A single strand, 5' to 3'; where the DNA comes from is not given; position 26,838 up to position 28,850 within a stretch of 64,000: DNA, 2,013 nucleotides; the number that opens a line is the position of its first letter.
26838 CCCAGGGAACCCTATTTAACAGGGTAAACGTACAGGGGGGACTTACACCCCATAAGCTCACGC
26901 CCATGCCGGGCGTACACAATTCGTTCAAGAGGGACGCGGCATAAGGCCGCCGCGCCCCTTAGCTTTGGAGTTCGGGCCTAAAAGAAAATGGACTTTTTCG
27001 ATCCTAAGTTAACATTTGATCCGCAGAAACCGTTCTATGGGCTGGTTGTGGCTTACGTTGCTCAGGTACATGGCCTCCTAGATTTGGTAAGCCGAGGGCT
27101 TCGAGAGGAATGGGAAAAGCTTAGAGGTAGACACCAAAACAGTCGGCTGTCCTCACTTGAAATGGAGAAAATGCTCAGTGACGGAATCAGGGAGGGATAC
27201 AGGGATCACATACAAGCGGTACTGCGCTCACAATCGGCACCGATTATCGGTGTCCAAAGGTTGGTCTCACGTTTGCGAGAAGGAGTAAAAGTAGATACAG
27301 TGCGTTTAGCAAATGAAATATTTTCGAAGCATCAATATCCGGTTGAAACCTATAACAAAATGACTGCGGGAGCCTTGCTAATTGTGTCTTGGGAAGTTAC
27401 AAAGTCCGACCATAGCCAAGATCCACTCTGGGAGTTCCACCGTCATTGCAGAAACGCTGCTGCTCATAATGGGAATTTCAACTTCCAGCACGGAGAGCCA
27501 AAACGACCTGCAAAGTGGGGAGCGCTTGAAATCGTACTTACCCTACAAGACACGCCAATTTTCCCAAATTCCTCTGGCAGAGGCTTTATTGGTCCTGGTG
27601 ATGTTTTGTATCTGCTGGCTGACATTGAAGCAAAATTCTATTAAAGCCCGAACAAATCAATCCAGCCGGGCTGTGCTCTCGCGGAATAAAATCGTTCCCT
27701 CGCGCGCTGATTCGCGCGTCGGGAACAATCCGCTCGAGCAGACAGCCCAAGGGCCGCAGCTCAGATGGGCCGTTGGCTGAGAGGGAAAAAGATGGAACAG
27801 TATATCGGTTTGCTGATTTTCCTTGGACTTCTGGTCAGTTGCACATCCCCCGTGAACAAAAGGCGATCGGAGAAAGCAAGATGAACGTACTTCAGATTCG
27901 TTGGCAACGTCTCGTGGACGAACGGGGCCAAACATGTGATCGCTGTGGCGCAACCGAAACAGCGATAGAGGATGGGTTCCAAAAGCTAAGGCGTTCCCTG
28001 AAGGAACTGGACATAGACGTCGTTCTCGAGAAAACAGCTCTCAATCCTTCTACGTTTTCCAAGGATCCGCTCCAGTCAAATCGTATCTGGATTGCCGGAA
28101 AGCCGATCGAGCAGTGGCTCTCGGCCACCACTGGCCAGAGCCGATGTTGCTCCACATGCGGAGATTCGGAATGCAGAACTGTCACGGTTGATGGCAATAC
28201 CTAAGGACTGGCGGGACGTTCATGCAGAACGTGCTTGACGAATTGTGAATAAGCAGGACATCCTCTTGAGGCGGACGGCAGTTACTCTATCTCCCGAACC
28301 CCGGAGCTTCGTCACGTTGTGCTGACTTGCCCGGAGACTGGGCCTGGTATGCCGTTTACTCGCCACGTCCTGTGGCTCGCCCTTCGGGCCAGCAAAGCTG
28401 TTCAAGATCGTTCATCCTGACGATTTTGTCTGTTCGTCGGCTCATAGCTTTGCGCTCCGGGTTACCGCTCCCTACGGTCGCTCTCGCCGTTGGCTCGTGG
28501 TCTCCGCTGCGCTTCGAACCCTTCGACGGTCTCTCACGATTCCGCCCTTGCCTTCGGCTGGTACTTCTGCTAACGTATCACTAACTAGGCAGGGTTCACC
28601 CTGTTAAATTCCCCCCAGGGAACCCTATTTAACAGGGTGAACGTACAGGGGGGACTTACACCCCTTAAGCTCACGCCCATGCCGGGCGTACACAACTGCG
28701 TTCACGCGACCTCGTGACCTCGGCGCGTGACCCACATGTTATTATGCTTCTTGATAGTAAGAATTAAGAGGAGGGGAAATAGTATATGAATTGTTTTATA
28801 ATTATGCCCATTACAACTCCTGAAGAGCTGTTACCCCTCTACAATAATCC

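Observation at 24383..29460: Candidate accessory/defense islet: trypsin-like protease, DUF429-like, HEPN-motif, DUF2703-like and nucleoside-2-deoxyribosyltransferase-like genes inserted into a BASS-gene remnant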

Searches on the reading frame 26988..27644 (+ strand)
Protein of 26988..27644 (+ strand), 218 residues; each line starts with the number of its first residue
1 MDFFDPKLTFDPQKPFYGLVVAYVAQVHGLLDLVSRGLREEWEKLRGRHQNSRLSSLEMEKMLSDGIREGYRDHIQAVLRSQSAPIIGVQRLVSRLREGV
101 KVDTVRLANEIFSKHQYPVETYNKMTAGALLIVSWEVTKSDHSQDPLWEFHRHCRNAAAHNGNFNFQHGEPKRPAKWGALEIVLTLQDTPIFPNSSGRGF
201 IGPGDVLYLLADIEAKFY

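Call 3: search_protein_families(library=pfam, proteins=[window:26988-27644:+], max_evalue=0.1)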
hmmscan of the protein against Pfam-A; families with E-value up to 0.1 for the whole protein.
window:26988-27644:+ (218 aa): 0 families

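Call 4: search_protein_families(library=padloc, proteins=[window:26988-27644:+], max_evalue=0.1)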
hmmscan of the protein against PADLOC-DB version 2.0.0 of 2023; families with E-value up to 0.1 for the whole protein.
window:26988-27644:+ (218 aa): 0 families

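Call 12: search_protein_families(library=ncbifam, proteins=[window:26988-27644:+], max_evalue=0.1)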
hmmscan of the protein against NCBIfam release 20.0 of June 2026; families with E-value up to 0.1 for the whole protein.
window:26988-27644:+ (218 aa): 0 families

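Call 16: find_encoding_contigs(protein=window:26988-27644:+, flank=10000, max_places=6)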
Protein window:26988-27644:+ (218 aa): no gene with exactly this product is on record in the collection.

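Call 35: search_protein_representatives(protein=window:26988-27644:+)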
Query: 218 residues. Proteins with E-value up to 0.001 (for the whole library): 362; up to 1e-10: 188; up to 1e-30: 33. The best 150 are listed.
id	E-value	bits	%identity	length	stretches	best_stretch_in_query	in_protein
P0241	2.5e-68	246.2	53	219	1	1-217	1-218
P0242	5.3e-61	222.3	49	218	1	1-218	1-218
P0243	2.3e-56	207.1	46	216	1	2-217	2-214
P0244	1.7e-52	194.5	46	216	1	5-217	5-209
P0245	1.0e-50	188.7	45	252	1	1-218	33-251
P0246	4.0e-50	186.7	44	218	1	1-217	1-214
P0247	1.2e-48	182.0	46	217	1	1-218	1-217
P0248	1.9e-46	174.7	44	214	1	5-218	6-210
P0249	3.8e-44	167.2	42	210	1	7-215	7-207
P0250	5.1e-44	166.8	41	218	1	2-218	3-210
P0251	4.1e-39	150.7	41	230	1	6-215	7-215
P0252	1.3e-37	145.8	40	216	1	3-217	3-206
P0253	5.5e-37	143.8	43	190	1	20-217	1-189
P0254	4.8e-36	140.7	50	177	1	70-216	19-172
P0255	8.3e-36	139.9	38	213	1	3-215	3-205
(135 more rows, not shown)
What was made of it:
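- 26988..27644 (+): Stand-alone HEPN-like protein, 218 aa, full length, from an uncharacterised family. 362 cluster representatives at E<=1e-3 (call 35).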

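Call 37: search_protein_families(library=pfam, alignment_id=A4, max_evalue=0.01)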
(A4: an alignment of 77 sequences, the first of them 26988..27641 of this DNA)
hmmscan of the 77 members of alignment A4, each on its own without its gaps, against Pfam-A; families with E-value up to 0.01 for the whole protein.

A. member 1, window:26988-27641:+ (218 aa): 0 families

B. families by the number of members that match (of 77 scanned): 2 families
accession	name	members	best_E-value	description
PF18736.6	pEK499_p136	2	0.0023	HEPN pEK499 p136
PF11948.15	DUF3465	1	0.0066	Protein of unknown function (DUF3465)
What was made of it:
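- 26988..27644 (+): Two members weakly hit Pfam HEPN pEK499_p136 (call 37).
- Closest known: Stand-alone HEPN ribonuclease toxins. Same: Two family members weakly hit PF18736 (call 37).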

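Call 38: search_solved_structures(query=A4, max_evalue=1, show_alignments=2)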
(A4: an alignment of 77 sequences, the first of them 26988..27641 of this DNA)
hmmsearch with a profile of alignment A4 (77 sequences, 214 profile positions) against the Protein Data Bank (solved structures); distinct sequences matched with E-value up to 1: 0.
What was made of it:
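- Closest known: Stand-alone HEPN ribonuclease toxins. Different: No Pfam or PDB sequence match for the window protein (calls 3, 38).
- Tried and rejected: The HEPN-like profile against PDB sequences found nothing (call 38).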

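Call 47: find_related_loci(query=A4, collection=metagenome_contigs, flank=5000)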
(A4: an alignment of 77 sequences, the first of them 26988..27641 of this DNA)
Query A4 (218 aa) in metagenome_contigs; peptide patterns used: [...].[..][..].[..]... (x = any residue, [..] = any of these).
181 stretches matched a pattern; 136 encode a relative of the query (tblastn E <= 1e-3); the best 80 are kept; 80 distinct loci.
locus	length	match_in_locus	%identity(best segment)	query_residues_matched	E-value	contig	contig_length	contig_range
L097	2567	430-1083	49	1-218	1e-69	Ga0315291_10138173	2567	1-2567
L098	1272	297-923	45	1-217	4e-65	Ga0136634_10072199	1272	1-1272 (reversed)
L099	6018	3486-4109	47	4-217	1e-61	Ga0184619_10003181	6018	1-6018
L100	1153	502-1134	45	1-217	1e-63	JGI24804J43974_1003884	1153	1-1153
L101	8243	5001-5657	43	1-218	3e-58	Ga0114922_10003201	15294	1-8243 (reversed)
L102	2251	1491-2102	47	6-217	2e-56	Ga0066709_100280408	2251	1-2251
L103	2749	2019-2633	47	6-218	6e-56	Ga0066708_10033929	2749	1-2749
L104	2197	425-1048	42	1-217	2e-55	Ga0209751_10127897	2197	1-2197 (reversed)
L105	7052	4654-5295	43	1-217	3e-51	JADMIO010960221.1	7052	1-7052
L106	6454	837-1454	36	1-215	1e-46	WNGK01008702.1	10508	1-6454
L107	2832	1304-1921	36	1-215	1e-46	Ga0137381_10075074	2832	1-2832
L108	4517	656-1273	36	1-215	1e-46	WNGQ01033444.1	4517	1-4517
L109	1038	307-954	36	5-216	3e-46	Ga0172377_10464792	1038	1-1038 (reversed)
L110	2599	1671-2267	37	1-208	5e-44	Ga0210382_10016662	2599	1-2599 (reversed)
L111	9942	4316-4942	36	1-214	7e-42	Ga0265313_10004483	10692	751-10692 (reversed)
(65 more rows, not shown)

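Call 48: predict_structure(alignment_id=A4)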
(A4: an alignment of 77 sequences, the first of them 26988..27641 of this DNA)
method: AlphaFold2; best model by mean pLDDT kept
length: 218 residues; sequences in the alignment: 77
mean_pLDDT: 94.9   pTM: 0.87
mean pLDDT of the five models: 94.9, 94.6, 94.5, 94.3, 93.2
residues with pLDDT >= 90: 193; 70-90: 25; 50-70: 0; < 50: 0
segments of 3 or more residues with pLDDT < 50: none
pLDDT, mean of each block of 10 residues (from residue 1): 93 98 95 93 95 94 89 92 88 95 94 86 96 98 98 98 98 98 98 95 98 98
secondary structure, 60 per line:
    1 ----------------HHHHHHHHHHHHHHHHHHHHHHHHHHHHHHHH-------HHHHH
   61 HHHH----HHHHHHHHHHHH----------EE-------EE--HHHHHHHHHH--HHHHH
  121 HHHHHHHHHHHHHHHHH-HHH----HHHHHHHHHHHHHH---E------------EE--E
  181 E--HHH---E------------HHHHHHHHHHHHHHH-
elements in order: H17-48 H56-64 H69-80 H104-113 H116-137 H146-159 H203-217
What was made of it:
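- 26988..27644 (+): AF2 pLDDT is 94.9 (call 48).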

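Call 52: fold_search(model_id=the predicted structure, library=pdb)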
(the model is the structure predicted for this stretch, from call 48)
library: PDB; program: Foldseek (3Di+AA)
matches with E <= 10: 29; with E <= 0.001: 0
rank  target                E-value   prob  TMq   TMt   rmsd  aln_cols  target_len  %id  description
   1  6lkp_D                2.7e+00  0.09  0.25  0.29  15.5       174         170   12  Crystal structure of Dps1 from the thermophilic non-heterocystous filamentous cyanobacterium Thermoleptolyngbya sp. O- (released 2020-03-25)
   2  1l9z_H                2.9e+00  0.07  0.18  0.13  17.5       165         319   14  Thermus aquaticus RNA Polymerase Holoenzyme/Fork-Junction Promoter DNA Complex at 6.5 A Resolution (released 2002-05-31)
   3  5yi4_MODEL_1_A        3.0e+00  0.04  0.16  0.22  24.3       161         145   15  Solution Structure of the DISC1/Ndel1 complex (released 2017-11-15)
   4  5h35_C                3.8e+00  0.04  0.15  0.16  14.6       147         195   10  Crystal structures of the TRIC trimeric intracellular cation channel orthologue from Sulfolobus solfataricus (released 2017-01-11)
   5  6lkp_A                4.0e+00  0.05  0.22  0.25  16.3       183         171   10  Crystal structure of Dps1 from the thermophilic non-heterocystous filamentous cyanobacterium Thermoleptolyngbya sp. O- (released 2020-03-25)
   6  7yi0_A                4.7e+00  0.06  0.22  0.11  18.5       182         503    8  Cryo-EM structure of Rpd3S complex (released 2023-06-14)
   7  5xx9_B                4.9e+00  0.06  0.18  0.22  12.2       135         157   12  Crystal structure of Bacterioferritin (released 2018-07-11)
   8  5n6x_A                4.9e+00  0.03  0.14  0.09  18.4       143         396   10  Crystal structure of the Legionella effector WipA (released 2017-04-19)
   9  8fhb                  5.5e+00  0.03  0.15  0.15  12.3       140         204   16  Protein 32 with aldehyde deformylating oxidase activity from Synechococcus sp. (released 2023-12-20)
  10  5n6x_B                5.7e+00  0.07  0.21  0.13  16.3       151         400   10  Crystal structure of the Legionella effector WipA (released 2017-04-19)
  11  4k8x_A                5.7e+00  0.01  0.10  0.05  13.5       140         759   13  Binary complex of 9N DNA polymerase in the replicative state (released 2013-06-26)
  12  4rgx_A                6.1e+00  0.02  0.14  0.19  18.6       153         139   12  Crystal Structure of Putative MarR Family Transcriptional Regulator HcaR from Acinetobacter sp. ADP complexed with 3,4 (released 2015-03-04)
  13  2kn6_MODEL_1_A        6.1e+00  0.01  0.11  0.12  17.2       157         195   20  Structure of full-length human ASC (Apoptosis-associated speck-like protein containing a CARD) (released 2009-09-15)
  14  6xi6                  6.4e+00  0.03  0.18  0.15  11.3       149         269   13  Hierarchical design of multi-scale protein complexes by combinatorial assembly of oligomeric helical bundle and repeat p (released 2021-06-02)
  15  6xmg_A                6.4e+00  0.02  0.14  0.07  22.7       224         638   14  Cryo-EM structure of Cas12g ternary complex (released 2021-01-13)
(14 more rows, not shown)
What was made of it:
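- Tried and rejected: Foldseek against PDB for the HEPN-like model found nothing (call 52).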

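Call 54: search_protein_families(library=phrogs, proteins=[window:26988-27644:+], max_evalue=0.01)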
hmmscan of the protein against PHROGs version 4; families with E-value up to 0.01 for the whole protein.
window:26988-27644:+ (218 aa): 0 families

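Call 105: search_protein_families(library=padloc, alignment_id=A12, max_evalue=0.00001)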
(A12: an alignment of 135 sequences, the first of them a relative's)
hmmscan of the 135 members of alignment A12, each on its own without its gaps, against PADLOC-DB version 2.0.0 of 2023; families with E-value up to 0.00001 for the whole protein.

A. member 1, L097:13-405:+ (131 aa): 0 families

B. families by the number of members that match (of 135 scanned): 146 families (the first 25 are shown)
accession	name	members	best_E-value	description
PDLC04772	PDC-M68A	2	2.6e-25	-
PDLC00739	Effector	2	1.8e-17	Endonuclease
PDLC01997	SAVED1--SAVED_HNH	2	5.2e-17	-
PDLC00406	SduA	2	1.2e-15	DUF4263 domain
PDLC00746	Effector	2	4.1e-14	Endonuclease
PDLC00742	Effector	2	7.6e-13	Endonuclease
PDLC01998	SAVED1--SAVED_HNH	2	7.8e-13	-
PDLC00751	Effector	2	3.6e-11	Endonuclease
PDLC00749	Effector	2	1.8e-10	Endonuclease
PDLC00740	Effector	2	8.9e-10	Endonuclease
PDLC04773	PDC-M68A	2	9.5e-09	-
PDLC00747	Effector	2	1.5e-07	Endonuclease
PDLC01995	RtcR_PspF2--CARF_AAA_HTH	1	7e-130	-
PDLC03272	MTase_II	1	5.4e-109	Type II methyltransferase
PDLC05022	PDC-S45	1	2.3e-92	-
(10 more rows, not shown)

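Call 106: search_protein_families(library=pfam, alignment_id=A12, max_evalue=0.00001)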
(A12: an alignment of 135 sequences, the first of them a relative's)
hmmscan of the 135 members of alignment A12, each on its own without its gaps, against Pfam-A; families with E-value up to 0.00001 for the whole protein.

A. member 1, L097:13-405:+ (131 aa): 0 families

B. families by the number of members that match (of 135 scanned): 100 families (the first 25 are shown)
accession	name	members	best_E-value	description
PF00903.31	Glyoxalase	2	6.7e-09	Glyoxalase/Bleomycin resistance protein/Dioxygenase superfamily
PF00701.28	DHDPS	1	1.4e-96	Dihydrodipicolinate synthetase family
PF14903.11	WG_beta_rep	1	2.6e-95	WG containing repeat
PF00145.23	DNA_methylase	1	4.4e-87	C-5 cytosine-specific DNA methylase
PF00158.32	Sigma54_activat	1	2.3e-66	Sigma-54 interaction domain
PF11927.14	HODM_asu-like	1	4.2e-65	Haem-dependent oxidative N-demethylase, alpha subunit-like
PF00795.27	CN_hydrolase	1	4.9e-64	Carbon-nitrogen hydrolase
PF06491.16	Disulph_isomer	1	5.1e-63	Disulphide isomerase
PF03972.19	MmgE_PrpD_N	1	3.2e-62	MmgE/PrpD N-terminal domain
PF00999.27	Na_H_Exchanger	1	5.2e-61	Sodium/hydrogen exchanger, transmembrane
PF02774.23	Semialdhyde_dhC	1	1.9e-55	Semialdehyde dehydrogenase, dimerisation domain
PF00069.31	Pkinase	1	2.1e-47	Protein kinase domain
PF03924.19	CHASE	1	3.6e-47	CHASE domain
PF19305.4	MmgE_PrpD_C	1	1.5e-45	MmgE/PrpD C-terminal domain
PF01118.30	Semialdhyde_dh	1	2.1e-37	Semialdehyde dehydrogenase, NAD binding domain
PF03946.19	Ribosomal_L11_N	1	3.8e-31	Ribosomal protein L11, N-terminal domain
PF00298.24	Ribosomal_L11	1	1.5e-29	Ribosomal protein L11, RNA binding domain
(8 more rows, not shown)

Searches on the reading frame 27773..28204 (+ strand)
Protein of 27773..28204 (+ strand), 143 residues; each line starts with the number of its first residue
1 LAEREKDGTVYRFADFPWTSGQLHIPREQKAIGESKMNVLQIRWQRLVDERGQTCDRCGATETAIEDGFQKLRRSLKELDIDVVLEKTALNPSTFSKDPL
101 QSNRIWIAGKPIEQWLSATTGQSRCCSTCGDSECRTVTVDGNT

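Call 3: search_protein_families(library=pfam, proteins=[window:27773-28204:+], max_evalue=0.1)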
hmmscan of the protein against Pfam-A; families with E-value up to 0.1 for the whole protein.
window:27773-28204:+ (143 aa): 1 family
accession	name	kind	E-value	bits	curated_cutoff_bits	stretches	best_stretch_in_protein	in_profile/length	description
PF10865.14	DUF2703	-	3.7e-34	117.8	23.6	1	40-142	1-106/120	Domain of unknown function (DUF2703)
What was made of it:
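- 27878..28204 (+): DUF2703 (thioredoxin-fold, CxxC) gene, truncated at its 3' end. Pfam E=3.7e-34, covering profile positions 1-106 of 120 (call 3).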

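Call 4: search_protein_families(library=padloc, proteins=[window:27773-28204:+], max_evalue=0.1)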
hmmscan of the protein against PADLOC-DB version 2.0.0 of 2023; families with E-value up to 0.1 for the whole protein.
window:27773-28204:+ (143 aa): 0 families

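Call 12: search_protein_families(library=ncbifam, proteins=[window:27773-28204:+], max_evalue=0.1)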
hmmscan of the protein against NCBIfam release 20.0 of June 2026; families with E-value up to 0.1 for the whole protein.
window:27773-28204:+ (143 aa): 0 families

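Call 54: search_protein_families(library=phrogs, proteins=[window:27773-28204:+], max_evalue=0.01)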
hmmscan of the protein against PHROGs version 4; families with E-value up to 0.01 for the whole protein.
window:27773-28204:+ (143 aa): 1 family
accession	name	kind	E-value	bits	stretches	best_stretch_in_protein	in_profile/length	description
phrog_35901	-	unknown function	0.0078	17.1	0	11-41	8-39/125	-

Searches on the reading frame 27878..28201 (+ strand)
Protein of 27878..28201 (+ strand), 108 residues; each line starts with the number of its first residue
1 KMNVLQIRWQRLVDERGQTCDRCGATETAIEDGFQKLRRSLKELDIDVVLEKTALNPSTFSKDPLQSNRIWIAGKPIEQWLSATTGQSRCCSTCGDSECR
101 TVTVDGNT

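Call 65: search_dna_similar(query=window:27878-28201:+, collection=plasmids, mode=protein, max_evalue=0.00001, max_rows=12)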
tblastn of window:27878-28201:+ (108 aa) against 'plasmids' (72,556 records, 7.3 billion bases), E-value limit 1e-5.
Records with a match: 4; places in all: 4; records where one place covers at least 80% of the query: 4.
Best place of each record, by identity: <60% 4.
By first word of the organism name: Cupriavidus 1; Methylomonas 1; Citrobacter 1; Klebsiella 1.
By predicted mobility (MOB-suite, as given by PLSDB): mobilizable 2; non-mobilizable 1; conjugative 1.
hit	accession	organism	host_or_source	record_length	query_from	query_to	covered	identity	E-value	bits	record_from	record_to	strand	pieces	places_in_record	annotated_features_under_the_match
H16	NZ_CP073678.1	Cupriavidus sp. KK10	Isolate,A bacterial consortium from ...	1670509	2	108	99%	54.2%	2e-30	119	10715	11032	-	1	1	none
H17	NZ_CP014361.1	Methylomonas sp. DH-1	cell culture,waste sludge of a brewery ...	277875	2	108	99%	53.3%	7e-32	124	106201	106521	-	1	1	DUF2703 domain-containing protein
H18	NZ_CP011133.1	Citrobacter amalonaticus Y19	single cell,Anaerobic digester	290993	2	108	99%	43.9%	7e-24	100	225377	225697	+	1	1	DUF2703 domain-containing protein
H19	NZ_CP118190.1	Klebsiella grimontii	Homo sapiens,Tracheal Aspirate/Wash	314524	15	104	83%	43.3%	4e-18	85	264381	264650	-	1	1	DUF2703 domain-containing protein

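Call 66: get_annotated_region(hit=H17, flank=4000)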
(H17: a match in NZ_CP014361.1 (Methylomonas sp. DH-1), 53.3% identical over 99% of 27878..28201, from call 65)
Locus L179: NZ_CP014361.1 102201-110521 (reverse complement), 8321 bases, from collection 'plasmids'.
description: Methylomonas sp. DH-1 plasmid unnamed, complete sequence
organism: Methylomonas sp. DH-1 (NCBI taxid 1727196)
taxonomy: Bacteria; Pseudomonadota; Gammaproteobacteria; Methylococcales; Methylococcaceae; Methylomonas; Methylomonas sp. DH-1
host: -; source: cell culture,waste sludge of a brewery plant; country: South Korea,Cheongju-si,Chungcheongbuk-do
typing (MOB-suite, as given by PLSDB): mobilizable; relaxase MOBH
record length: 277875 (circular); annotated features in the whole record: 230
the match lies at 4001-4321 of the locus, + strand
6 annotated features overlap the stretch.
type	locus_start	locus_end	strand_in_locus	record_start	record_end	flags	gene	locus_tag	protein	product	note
CDS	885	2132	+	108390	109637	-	-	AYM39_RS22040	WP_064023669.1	IS256 family transposase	-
CDS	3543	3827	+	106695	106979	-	-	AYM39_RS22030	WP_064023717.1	hypothetical protein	-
CDS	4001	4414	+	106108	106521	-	-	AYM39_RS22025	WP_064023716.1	DUF2703 domain-containing protein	-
CDS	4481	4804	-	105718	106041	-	-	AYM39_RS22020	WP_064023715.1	hypothetical protein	-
CDS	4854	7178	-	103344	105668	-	-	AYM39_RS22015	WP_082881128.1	heavy metal translocating P-type ATPase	-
CDS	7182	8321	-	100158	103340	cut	-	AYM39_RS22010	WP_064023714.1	CusA/CzcA family heavy metal efflux RND transporter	-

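Call 67: get_annotated_region(hit=H18, flank=4000)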
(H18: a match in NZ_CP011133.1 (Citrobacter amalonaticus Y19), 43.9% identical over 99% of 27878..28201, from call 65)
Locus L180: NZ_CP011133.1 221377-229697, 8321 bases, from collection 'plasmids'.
description: Citrobacter amalonaticus Y19 plasmid unnamed, complete sequence
organism: Citrobacter amalonaticus Y19 (NCBI taxid 1261127)
taxonomy: Bacteria; Pseudomonadota; Gammaproteobacteria; Enterobacterales; Enterobacteriaceae; Citrobacter; Citrobacter amalonaticus; Citrobacter amalonaticus Y19
host: -; source: single cell,Anaerobic digester; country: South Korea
typing (MOB-suite, as given by PLSDB): mobilizable; replicon Col(VCM04); relaxase MOBH
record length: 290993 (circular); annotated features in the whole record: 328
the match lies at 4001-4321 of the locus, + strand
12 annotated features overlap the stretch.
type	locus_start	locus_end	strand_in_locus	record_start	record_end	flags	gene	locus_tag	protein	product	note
CDS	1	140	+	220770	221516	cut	-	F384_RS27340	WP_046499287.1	sulfite exporter TauE/SafE family protein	-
CDS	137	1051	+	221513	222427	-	-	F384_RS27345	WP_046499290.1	cation diffusion facilitator family transporter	-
CDS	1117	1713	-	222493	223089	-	-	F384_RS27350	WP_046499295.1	FmdE family protein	-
CDS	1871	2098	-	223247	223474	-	-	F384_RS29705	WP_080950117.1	zinc ribbon domain-containing protein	-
CDS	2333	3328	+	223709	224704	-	-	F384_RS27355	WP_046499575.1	permease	-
CDS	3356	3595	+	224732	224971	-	-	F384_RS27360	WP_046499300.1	thioredoxin family protein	-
CDS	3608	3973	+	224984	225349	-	-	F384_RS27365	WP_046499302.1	rhodanese-like domain-containing protein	-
CDS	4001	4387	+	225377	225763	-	-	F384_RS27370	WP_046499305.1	DUF2703 domain-containing protein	-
CDS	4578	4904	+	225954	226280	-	-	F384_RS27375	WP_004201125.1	C2H2-type zinc finger protein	-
CDS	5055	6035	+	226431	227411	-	-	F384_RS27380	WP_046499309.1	IS5-like element ISKpn26 family transposase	GO:0006313 - DNA transposition [Evidence IEA]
CDS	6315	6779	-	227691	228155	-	-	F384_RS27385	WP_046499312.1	isoprenylcysteine carboxylmethyltransferase family protein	-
CDS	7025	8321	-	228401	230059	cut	-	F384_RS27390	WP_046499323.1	FAD-dependent oxidoreductase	-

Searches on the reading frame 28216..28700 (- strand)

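Call 108: search_protein_families(library=pfam, proteins=[L178:3506-4474:+, L178:4498-4842:+], max_evalue=0.001)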
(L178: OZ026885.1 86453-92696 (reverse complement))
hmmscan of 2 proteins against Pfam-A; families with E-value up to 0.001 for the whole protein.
L178:3506-4474:+ (322 aa): 1 family
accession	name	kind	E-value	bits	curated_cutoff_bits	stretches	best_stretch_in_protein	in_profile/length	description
PF00078.32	RVT_1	-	8.1e-40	137.2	29.6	1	93-300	1-205/205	Reverse transcriptase (RNA-dependent DNA polymerase)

L178:4498-4842:+ (114 aa): 1 family
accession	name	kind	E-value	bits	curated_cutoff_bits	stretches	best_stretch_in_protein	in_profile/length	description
PF08388.16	GIIM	-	9.7e-13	48.4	23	1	3-53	23-72/80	Group II intron, maturase-specific domain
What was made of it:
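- On Group II intron (functional, mobile): The Methylocalor relative has RVT_1 and GIIM at that place (call 108).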
